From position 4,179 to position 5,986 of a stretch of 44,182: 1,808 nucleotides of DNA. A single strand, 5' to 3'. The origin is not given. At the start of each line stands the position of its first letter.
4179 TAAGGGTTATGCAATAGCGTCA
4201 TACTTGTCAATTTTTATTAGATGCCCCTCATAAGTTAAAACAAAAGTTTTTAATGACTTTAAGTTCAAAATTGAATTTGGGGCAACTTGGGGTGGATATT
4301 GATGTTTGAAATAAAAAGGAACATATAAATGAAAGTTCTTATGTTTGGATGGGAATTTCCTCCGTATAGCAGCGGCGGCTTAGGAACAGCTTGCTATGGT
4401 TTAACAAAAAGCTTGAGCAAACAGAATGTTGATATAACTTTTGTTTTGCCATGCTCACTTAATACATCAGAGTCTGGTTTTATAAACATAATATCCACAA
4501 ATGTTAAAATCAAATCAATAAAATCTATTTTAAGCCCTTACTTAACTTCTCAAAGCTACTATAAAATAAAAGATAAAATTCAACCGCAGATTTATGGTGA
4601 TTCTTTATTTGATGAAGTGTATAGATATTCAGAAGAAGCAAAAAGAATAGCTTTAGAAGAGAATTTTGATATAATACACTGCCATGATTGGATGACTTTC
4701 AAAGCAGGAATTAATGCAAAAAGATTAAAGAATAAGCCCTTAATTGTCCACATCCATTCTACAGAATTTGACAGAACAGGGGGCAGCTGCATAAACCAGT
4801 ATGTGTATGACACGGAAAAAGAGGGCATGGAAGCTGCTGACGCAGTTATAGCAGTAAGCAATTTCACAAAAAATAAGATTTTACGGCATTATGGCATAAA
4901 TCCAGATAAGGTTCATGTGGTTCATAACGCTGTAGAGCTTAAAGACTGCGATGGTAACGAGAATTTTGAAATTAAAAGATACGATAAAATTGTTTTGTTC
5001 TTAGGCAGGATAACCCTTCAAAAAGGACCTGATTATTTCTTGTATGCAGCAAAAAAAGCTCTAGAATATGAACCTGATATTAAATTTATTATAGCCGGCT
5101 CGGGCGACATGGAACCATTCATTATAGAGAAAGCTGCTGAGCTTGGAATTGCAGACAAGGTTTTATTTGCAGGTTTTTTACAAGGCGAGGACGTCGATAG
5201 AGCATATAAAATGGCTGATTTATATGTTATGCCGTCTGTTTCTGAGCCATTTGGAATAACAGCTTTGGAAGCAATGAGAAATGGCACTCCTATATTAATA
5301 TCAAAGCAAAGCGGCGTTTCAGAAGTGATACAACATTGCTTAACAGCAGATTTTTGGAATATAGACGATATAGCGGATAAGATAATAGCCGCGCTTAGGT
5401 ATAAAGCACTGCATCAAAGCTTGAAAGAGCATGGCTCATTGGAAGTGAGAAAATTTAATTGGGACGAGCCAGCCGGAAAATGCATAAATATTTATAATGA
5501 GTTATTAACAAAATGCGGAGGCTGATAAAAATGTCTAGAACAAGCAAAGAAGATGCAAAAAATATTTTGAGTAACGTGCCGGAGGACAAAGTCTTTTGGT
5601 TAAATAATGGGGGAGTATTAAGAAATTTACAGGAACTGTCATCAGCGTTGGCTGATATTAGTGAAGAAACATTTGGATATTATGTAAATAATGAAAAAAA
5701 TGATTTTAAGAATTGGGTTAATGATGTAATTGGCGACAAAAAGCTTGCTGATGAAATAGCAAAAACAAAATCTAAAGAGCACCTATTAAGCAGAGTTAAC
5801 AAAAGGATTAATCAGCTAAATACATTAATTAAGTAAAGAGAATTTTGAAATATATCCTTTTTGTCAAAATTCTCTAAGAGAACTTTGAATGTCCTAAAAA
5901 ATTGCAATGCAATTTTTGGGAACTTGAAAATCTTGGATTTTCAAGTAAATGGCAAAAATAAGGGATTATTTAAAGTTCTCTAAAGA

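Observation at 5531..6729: N-D-F-x-x-W helical domain: three tandem mini-genes behind a glycogen-synthase-like GT, and the same domain fused to the C-terminus of the 779-aa HerA-like ATPase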

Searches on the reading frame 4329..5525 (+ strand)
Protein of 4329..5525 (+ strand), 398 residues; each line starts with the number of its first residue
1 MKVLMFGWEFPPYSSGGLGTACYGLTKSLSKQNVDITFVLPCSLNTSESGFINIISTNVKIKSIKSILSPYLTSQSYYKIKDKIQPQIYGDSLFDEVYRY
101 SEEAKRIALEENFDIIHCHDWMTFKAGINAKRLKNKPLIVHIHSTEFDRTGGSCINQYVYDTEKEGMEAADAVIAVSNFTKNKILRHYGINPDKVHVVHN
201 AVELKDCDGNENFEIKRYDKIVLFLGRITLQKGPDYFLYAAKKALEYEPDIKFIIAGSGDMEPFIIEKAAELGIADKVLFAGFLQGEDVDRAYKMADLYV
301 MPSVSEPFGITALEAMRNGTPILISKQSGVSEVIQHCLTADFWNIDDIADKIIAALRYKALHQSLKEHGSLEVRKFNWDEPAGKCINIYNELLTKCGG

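Call 3: search_protein_families(library=pfam, proteins=[window:4329-5525:+], max_evalue=1)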
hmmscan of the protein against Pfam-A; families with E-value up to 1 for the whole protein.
window:4329-5525:+ (398 aa): 7 families
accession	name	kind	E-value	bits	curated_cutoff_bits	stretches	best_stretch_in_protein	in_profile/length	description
PF00534.26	Glycos_transf_1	-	2.4e-36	125.3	26.4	1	215-369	11-169/172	Glycosyl transferases group 1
PF13692.12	Glyco_trans_1_4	-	7.4e-28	98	27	1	220-356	2-140/142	Glycosyl transferases group 1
PF13439.12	Glyco_transf_4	-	3.3e-26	92.8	28.5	1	16-204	2-168/170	Glycosyltransferase Family 4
PF08323.17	Glyco_transf_5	-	1.8e-20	74.1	22.7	1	2-188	1-228/239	Starch synthase catalytic domain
PF20706.3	GT4-conflict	-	2.7e-17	63.3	26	1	160-340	137-326/385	Family 4 Glycosyltransferase in conflict systems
PF13579.12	Glyco_trans_4_4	-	2.3e-14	54.5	29.7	1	100-200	59-157/158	Glycosyl transferase 4-like domain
PF13477.12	Glyco_trans_4_2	-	2.4e-05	25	23.4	1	104-176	66-138/139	Glycosyl transferase 4-like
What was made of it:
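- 4329..5525 (+): GT4-family glycosyltransferase (398 aa), GlgM/GlgA-like. It is the first gene of the conserved alpha-glucan cluster. Pfam Glycos_transf_1 1e-36, Glyco_transf_4 and Glyco_transf_5 (call 3).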

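Call 34: search_solved_structures(query=window:4329-5525:+, max_evalue=1e-8)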
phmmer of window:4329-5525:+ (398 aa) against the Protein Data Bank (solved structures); distinct sequences matched with E-value up to 1e-8: 21.
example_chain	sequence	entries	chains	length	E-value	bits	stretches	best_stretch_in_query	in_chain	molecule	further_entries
6tvp_A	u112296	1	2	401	2.1e-21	79.6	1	111-339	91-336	Alpha-maltose-1-phosphate synthase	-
3c4q_A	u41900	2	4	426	2e-18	69.8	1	112-393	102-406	Predicted glycosyltransferases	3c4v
3c48_A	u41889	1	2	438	2.2e-18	69.6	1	112-393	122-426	Predicted glycosyltransferases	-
2jjm_A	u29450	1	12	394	7.9e-18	67.8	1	103-388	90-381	GLYCOSYL TRANSFERASE, GROUP 1 FAMILY PROTEIN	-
3mbo_A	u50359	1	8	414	9.2e-18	67.6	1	103-388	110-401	Glycosyltransferase, group 1 family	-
3fro_A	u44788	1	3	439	8.6e-16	61.1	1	222-390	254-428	GlgA glycogen synthase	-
2bis_A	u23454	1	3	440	8.7e-16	61.1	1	222-390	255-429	GLGA GLYCOGEN SYNTHASE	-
3l01_A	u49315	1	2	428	1.9e-15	59.9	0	222-389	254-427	GlgA glycogen synthase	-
6n1x_A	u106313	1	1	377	1.7e-13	53.5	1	104-369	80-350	Glycosyltransferase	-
9dcm_B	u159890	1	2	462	1.8e-13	53.4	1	214-366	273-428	Sucrose-phosphate synthase-like protein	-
8vrf_B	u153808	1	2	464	1.9e-13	53.4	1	214-366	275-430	Sucrose-phosphate synthase-like protein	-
8uag_A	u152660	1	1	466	1.9e-13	53.4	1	214-366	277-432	Sucrose-phosphate synthase-like protein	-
6d9t_A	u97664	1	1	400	1.9e-13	53.4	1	104-370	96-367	Glycosyl transferase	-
7qsg_A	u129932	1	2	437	2.3e-12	49.8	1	171-394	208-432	D-inositol 3-phosphate glycosyltransferase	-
4n9w_A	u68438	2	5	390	5.1e-12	48.7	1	102-390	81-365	GDP-mannose-dependent alpha-(1-2)-phosphatidylinositol mannosyltransferase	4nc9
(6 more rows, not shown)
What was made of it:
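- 4329..5525 (+): The best PDB match is 6TVP, alpha-maltose-1-phosphate synthase GlgM, at 2e-21 (call 34).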

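Call 35: search_protein_families(library=ncbifam, proteins=[window:4329-5525:+], max_evalue=0.001)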
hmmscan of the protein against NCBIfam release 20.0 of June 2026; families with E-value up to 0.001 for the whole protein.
window:4329-5525:+ (398 aa): 47 families (the best 25 are shown)
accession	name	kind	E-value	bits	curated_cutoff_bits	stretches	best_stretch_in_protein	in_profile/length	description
TIGR02149.1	glgA_Coryne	subfamily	7.9e-43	147.1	302.4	1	1-392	1-390/391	glycogen synthase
TIGR04157.1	glyco_rSAM_CFB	subfamily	1.9e-36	125.9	400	1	115-350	121-355/406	TIGR04157 family glycosyltransferase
TIGR03449.1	mycothiol_MshA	equivalog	5.5e-31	107.9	462.5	1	110-393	100-404/406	D-inositol-3-phosphate glycosyltransferase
TIGR03999.1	thiol_BshA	equivalog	1.9e-25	89.6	273.7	1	105-393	77-374/375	N-acetyl-alpha-D-glucosaminyl L-malate synthase BshA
TIGR04047.1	MSMEG_0565_glyc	hypoth_equivalog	4.7e-25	88.5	259.85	1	108-390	82-372/373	MSMEG_0565 family glycosyltransferase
NF038295.1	EPS_HpsP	equivalog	6.9e-25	87.9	550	1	158-393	143-388/388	hormogonium polysaccharide biosynthesis glycosyltransferase HpsP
TIGR02095.1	glgA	subfamily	8.4e-25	87.4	328.45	2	218-391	293-476/477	glycogen/starch synthase, ADP-glucose type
NF053513.1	Gtran_IagA_BgsA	equivalog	5.9e-22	78.1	460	1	109-391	40-330/333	LTA glycolipid anchor biosynthesis glycosyltransferase, IagA/BgsA family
TIGR04063.1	stp3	hypoth_equivalog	8.5e-20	71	442.05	1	86-393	66-396/397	TIGR04063 family PEP-CTERM/XrtA system glycosyltransferase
NF049987.1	DaglGlyslTfaseDgs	equivalog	1.8e-19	69.9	500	1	110-326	41-262/332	processive diacylglycerol alpha-glucosyltransferase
NF046085.1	XrtY_assoc_Gly1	equivalog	6.1e-19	68.1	400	1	173-393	164-385/387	XrtY-associated glycosyltransferase XYAG1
NF001898.0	PRK00654.1-1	equivalog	1.8e-17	63.1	603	2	220-335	294-408/477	glycogen synthase GlgA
NF041876.1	EPS_EpsE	equivalog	3.5e-17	62.7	400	1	181-373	173-376/389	exopolysaccharide biosynthesis GT4 family glycosyltransferase EpsE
NF012028.0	PRK15484.1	subfamily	7.2e-17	61.5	618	1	172-382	142-368/380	lipopolysaccharide N-acetylglucosaminyltransferase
NF041010.1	glycosy_Agl16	equivalog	7.8e-16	57.9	575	1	159-392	123-351/352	glycosylation protein Agl16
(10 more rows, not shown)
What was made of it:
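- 4329..5525 (+): NCBIfam glgA_Coryne matches full-length at 147 bits, below its 302-bit cutoff (call 35).
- On GlgM / actinobacterial GlgA (TIGR02149) for the upstream GT: The best PDB relative is GlgM 6TVP at 2e-21 (calls 34, 35).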

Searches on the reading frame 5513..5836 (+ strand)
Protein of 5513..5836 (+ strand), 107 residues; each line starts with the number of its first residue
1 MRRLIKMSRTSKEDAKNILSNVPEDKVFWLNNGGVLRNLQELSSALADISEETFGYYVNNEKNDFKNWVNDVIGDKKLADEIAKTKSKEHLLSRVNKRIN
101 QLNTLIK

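Call 3: search_protein_families(library=pfam, proteins=[window:5513-5836:+], max_evalue=1)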
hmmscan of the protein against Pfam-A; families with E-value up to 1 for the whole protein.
window:5513-5836:+ (107 aa): 6 families
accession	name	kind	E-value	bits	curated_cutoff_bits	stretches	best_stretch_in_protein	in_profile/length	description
PF19027.5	DUF5752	-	0.00016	21.6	23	1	33-100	131-204/208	Family of unknown function (DUF5752)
PF15517.12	TBPIP_N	-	0.00022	21.6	27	1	13-51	59-98/100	TBP-interacting protein N-terminus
PF19102.7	DUF5789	-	0.022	15.1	21.7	1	40-79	39-73/75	Family of unknown function (DUF5789)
PF22242.1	6PGD_like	-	0.059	14.2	27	1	53-102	13-63/98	6-phosphogluconate dehydrogenase C-terminal domain-like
PF13012.11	MitMem_reg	-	0.06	13.7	26.6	1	32-65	59-92/113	Maintenance of mitochondrial structure and function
PF12841.12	YvrJ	-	0.36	10.9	29.5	1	91-107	15-31/36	YvrJ protein family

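Call 11: search_solved_structures(query=A1, max_evalue=10, show_alignments=2)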
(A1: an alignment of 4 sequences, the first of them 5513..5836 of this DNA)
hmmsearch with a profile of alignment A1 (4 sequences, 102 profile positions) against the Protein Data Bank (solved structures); distinct sequences matched with E-value up to 10: 4.
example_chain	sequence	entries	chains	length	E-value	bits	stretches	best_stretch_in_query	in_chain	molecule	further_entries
4cso_A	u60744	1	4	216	9.4e-07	31.9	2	34-80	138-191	ORFY PROTEIN, TRANSCRIPTION FACTOR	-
9ri9_B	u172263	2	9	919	0.16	15.1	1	32-84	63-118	NRC3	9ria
5fj8_B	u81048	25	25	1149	0.39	13.9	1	50-93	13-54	DNA-DIRECTED RNA POLYMERASE III SUBUNIT RPC2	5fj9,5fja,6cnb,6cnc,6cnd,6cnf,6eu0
8vd6_A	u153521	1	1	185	1.6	11.9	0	54-80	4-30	CAP REPEAT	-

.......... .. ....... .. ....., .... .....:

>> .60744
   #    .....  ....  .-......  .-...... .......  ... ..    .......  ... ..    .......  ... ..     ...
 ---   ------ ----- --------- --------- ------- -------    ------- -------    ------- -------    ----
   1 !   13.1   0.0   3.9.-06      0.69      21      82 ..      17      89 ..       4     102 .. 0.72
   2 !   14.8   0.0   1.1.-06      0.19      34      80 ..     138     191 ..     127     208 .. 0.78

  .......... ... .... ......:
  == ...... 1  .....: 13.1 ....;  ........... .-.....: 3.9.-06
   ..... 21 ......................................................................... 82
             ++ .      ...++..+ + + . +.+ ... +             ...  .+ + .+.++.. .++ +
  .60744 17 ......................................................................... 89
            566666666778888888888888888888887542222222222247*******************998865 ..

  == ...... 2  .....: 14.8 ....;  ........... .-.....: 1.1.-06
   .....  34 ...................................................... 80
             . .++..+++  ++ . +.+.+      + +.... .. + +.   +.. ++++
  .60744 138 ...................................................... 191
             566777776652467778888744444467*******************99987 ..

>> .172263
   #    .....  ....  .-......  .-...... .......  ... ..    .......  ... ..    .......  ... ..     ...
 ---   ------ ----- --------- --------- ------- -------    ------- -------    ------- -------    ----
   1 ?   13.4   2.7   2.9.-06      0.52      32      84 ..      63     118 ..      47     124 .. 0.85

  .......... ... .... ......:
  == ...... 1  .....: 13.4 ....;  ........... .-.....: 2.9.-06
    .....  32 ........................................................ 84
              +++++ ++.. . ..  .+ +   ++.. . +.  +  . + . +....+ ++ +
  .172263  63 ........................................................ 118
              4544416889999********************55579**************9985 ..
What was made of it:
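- A profile hits PDB 4CSO OrfY at 9e-7, with NDFxRW in both of its repeats (call 11). The molecule name for 4CSO is 'OrfY protein, transcription factor' (call 11). It is a specific Pfam family with a solved relative (calls 3, 11).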

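Call 15: find_homologous_proteins(query=A1, max_evalue=0.001)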
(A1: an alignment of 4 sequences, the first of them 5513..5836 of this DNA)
Query A1 (4 sequences) (107 aa, profile of the alignment): 555 proteins with E <= 0.001 among 1689 candidates; the best 120 are listed.
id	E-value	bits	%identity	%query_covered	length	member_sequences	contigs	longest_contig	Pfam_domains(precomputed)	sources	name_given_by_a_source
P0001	8.2e-39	149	100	94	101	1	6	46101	-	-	-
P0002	1.4e-37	145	40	65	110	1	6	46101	PF19027.6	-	-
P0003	4.5e-36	141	45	81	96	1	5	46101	PF19027.6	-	-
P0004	3.9e-33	131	81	94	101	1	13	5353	-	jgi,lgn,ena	-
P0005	1.5e-32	129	78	94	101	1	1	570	PF19027.6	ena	-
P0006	2.8e-31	125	74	94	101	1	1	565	PF19027.6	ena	-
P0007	7.9e-31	124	74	96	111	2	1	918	PF19027.6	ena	-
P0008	1.5e-30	123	39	66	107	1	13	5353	-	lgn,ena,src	-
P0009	3.0e-30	122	39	75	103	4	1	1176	-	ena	-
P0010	9.6e-30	120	41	75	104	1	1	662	PF19027.6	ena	-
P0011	1.1e-29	120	35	75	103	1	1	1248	PF19027.6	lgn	-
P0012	2.5e-29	119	72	94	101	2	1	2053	PF19027.6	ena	-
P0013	4.0e-29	118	70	90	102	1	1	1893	PF19027.6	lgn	-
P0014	5.9e-29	118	72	94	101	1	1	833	PF19027.6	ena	-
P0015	6.7e-29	118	44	66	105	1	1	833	PF19027.6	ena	-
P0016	1.0e-28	117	37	68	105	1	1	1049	PF19027.6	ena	-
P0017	1.3e-28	117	40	72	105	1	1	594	PF19027.6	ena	-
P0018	1.4e-28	117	50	94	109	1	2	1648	PF19027.6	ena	-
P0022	9.9e-28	114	36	82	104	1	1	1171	PF19027.6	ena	-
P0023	1.1e-27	114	70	94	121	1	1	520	PF19027.6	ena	-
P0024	1.4e-27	113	38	71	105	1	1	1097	PF19027.6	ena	-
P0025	1.8e-27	113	71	96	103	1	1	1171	PF19027.6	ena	-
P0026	1.9e-27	113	50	84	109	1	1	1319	PF19027.6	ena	-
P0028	9.4e-27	111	47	88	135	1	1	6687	PF19027.6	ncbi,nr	ncbi:MAG: DUF5752 family protein [Candidatus Woesearchaeota archaeon]|nr:DUF5752 family protein [Can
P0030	2.0e-26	110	44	79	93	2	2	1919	PF19027.6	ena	-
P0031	5.1e-26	108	38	73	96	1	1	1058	PF19027.6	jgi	jgi:hypothetical protein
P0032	7.0e-26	108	51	100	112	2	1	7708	PF19027.6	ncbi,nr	ncbi:MAG: hypothetical protein DRO65_00515 [Candidatus Altiarchaeales archaeon]|nr:MAG: hypothetical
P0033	1.4e-25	107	52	87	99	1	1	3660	PF19027.6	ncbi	-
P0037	4.9e-25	105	46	87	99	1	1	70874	PF19027.6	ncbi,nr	ncbi:hypothetical protein HYT53_01745 [Candidatus Woesearchaeota archaeon]|nr:hypothetical protein [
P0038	6.4e-25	105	46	86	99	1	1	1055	PF19027.6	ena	-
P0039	7.0e-25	105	47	93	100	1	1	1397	PF19027.6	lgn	-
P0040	8.4e-25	104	49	87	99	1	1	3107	PF19027.6,PF13012.12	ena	-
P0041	9.5e-25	104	43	93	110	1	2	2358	PF19027.6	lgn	-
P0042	9.7e-25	104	47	87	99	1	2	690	PF19027.6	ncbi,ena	-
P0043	1.2e-24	104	47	87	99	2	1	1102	PF19027.6,PF13012.12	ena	-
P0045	1.5e-24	104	48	87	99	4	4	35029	PF19027.6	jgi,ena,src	-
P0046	1.5e-24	104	41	70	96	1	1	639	PF19027.6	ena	-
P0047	1.5e-24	104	53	87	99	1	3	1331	PF19027.6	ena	-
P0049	2.8e-24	103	37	74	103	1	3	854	PF19027.6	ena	-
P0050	3.1e-24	103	44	57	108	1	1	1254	PF19027.6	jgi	jgi:hypothetical protein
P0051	6.2e-24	102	45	87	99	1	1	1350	PF19027.6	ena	-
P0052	6.5e-24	102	48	85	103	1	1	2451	PF19027.6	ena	-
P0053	7.2e-24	101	52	87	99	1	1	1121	PF19027.6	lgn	-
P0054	8.5e-24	101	47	87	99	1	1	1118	PF19027.6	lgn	-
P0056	1.0e-23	101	44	87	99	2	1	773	PF19027.6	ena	-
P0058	1.2e-23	101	42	94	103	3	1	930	PF19027.6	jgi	jgi:hypothetical protein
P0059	1.2e-23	101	40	81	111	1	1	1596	PF19027.6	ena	-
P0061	1.4e-23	100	49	89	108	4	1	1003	PF19027.6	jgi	jgi:hypothetical protein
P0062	1.4e-23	100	52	87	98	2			PF19027.6,PF13012.12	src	-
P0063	1.6e-23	100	45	87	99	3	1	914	PF19027.6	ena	-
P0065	1.7e-23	100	38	71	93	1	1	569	PF19027.6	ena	-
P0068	1.8e-23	100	47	85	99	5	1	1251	PF19027.6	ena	-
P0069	1.8e-23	100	47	87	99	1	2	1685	PF19027.6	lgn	-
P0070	1.9e-23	100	38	86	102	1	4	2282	PF19027.6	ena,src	-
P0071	1.9e-23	100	48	79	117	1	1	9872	PF19027.6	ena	-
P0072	2.1e-23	100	42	87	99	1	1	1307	PF19027.6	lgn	-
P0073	2.2e-23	100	45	90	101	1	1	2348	PF19027.6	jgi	jgi:hypothetical protein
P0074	2.3e-23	100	52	87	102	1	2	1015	PF19027.6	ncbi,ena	-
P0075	2.5e-23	100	41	94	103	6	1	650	PF19027.6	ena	-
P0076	2.5e-23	100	45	86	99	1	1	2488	PF19027.6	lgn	-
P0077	2.5e-23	100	29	74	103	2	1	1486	PF19027.6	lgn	-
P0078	2.5e-23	100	44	87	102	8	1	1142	PF19027.6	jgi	-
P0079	2.9e-23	99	43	96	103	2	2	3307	PF19027.6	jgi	jgi:hypothetical protein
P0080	3.1e-23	99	44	99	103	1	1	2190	PF19027.6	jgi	jgi:hypothetical protein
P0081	3.5e-23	99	42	94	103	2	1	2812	PF19027.6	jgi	jgi:hypothetical protein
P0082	3.6e-23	99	46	87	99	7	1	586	PF19027.6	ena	-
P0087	5.8e-23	98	46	97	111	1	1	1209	PF19027.6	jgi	jgi:hypothetical protein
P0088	5.9e-23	98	42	87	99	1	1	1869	PF19027.6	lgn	-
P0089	6.0e-23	98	46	78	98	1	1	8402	PF19027.6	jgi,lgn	-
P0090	6.5e-23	98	49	87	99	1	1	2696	PF19027.6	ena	-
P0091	6.9e-23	98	43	95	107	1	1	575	PF19027.6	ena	-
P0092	7.1e-23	98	41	94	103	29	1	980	PF19027.6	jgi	jgi:hypothetical protein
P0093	8.2e-23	98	47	89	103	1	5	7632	PF19027.6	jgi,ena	-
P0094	8.5e-23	98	42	86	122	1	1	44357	PF19027.6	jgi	jgi:hypothetical protein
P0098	1.0e-22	98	42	100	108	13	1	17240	PF19027.6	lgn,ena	-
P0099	1.2e-22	97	52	79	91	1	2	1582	PF19027.6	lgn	-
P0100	1.2e-22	97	40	81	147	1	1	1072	PF19027.6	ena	-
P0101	1.3e-22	97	43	90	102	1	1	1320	PF19027.6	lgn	-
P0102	1.3e-22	97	45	58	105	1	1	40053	PF19027.6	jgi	jgi:hypothetical protein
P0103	1.3e-22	97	49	70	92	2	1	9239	PF19027.6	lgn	-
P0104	1.3e-22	97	35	87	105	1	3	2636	PF19027.6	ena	-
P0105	1.4e-22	97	43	91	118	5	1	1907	PF19027.6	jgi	jgi:hypothetical protein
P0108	2.1e-22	97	51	79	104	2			PF19027.6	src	-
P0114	2.6e-22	96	39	87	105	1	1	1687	PF19027.6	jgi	jgi:hypothetical protein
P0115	2.7e-22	96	46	90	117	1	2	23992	PF19027.6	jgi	jgi:hypothetical protein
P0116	2.8e-22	96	46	77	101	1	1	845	PF19027.6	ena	-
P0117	2.8e-22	96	42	62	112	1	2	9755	PF19027.6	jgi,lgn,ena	-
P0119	3.0e-22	96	50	86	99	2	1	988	PF19027.6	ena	-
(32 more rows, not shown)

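Call 35: search_protein_families(library=ncbifam, proteins=[window:5513-5836:+], max_evalue=0.001)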
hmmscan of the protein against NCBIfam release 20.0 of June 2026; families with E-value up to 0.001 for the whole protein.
window:5513-5836:+ (107 aa): 0 families

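Call 42: find_encoding_contigs(protein=P0004, flank=5000, max_places=4)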
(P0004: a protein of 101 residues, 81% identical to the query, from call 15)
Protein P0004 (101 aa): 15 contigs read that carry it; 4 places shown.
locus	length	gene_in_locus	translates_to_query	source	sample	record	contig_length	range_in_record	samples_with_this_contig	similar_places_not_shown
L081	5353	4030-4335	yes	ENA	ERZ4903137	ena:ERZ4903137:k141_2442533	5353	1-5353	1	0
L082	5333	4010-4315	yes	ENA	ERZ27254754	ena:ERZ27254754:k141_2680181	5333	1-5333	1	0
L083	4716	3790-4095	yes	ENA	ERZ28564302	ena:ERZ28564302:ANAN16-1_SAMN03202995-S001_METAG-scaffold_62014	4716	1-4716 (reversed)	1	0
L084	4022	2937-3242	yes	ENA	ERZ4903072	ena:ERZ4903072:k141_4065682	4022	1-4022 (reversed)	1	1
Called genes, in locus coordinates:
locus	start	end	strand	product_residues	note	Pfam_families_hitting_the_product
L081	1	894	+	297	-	?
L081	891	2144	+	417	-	-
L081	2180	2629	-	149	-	-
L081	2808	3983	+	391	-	PF08323:Glyco_transf_5, PF13439:Glyco_transf_4, PF13579:Glyco_trans_4_4, PF20706:GT4-conflict, PF00534:Glycos_transf_1, PF13692:Glyco_trans_1_4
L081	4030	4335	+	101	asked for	-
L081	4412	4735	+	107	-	-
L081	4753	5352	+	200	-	?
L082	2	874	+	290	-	?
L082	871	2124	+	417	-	-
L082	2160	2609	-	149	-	-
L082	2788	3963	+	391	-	PF08323:Glyco_transf_5, PF13439:Glyco_transf_4, PF13579:Glyco_trans_4_4, PF20706:GT4-conflict, PF00534:Glycos_transf_1, PF13692:Glyco_trans_1_4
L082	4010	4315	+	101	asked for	-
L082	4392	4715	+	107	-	-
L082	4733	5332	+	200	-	?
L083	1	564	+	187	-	?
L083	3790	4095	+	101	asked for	-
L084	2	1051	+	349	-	?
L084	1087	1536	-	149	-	-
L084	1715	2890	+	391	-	PF08323:Glyco_transf_5, PF13439:Glyco_transf_4, PF13579:Glyco_trans_4_4, PF20706:GT4-conflict, PF00534:Glycos_transf_1, PF13692:Glyco_trans_1_4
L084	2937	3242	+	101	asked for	-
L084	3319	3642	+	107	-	-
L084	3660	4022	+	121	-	?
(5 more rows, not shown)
